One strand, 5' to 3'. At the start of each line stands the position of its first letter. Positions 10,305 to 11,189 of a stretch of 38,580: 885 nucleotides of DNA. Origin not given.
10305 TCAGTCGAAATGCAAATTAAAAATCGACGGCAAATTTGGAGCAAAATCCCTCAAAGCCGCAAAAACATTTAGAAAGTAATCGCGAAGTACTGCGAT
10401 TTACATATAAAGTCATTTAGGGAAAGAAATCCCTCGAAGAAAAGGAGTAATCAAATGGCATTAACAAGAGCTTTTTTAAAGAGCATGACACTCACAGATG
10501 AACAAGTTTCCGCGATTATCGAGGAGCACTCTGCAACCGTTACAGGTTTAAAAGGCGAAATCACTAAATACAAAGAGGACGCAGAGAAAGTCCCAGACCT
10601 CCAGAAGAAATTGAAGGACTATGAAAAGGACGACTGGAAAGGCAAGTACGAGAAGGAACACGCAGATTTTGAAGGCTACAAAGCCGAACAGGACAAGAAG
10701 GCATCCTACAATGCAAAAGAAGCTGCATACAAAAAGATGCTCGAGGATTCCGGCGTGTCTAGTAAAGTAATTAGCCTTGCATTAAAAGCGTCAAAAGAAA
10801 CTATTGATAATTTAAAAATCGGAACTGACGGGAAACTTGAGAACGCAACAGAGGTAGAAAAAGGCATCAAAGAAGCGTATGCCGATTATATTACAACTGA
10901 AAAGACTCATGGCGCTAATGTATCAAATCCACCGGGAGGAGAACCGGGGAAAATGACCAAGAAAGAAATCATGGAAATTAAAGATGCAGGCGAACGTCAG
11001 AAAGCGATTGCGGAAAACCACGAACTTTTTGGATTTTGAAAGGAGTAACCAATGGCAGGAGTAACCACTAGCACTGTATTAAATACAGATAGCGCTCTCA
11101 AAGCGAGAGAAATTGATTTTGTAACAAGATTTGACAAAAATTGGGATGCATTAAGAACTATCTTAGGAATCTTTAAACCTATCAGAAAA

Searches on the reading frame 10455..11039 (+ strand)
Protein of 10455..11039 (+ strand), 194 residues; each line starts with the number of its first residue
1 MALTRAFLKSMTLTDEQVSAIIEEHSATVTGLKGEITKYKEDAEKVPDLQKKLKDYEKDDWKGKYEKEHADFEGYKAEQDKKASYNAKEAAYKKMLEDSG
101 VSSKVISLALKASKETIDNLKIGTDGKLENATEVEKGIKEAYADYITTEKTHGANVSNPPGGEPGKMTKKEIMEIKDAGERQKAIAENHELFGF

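Call 95: search_protein_families(library=pfam, proteins=[window:10455-11039:+], max_evalue=0.01)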
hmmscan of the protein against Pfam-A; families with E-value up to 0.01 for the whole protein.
window:10455-11039:+ (194 aa): 2 families
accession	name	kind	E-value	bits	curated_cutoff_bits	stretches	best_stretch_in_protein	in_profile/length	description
PF06810.17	Phage_scaffold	-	3.3e-12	47.1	35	1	4-162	2-165/170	Phage capsid assembly scaffolding protein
PF13851.11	GAS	-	0.0066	16.3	32.3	0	14-118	55-159/200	Growth-arrest specific micro-tubule binding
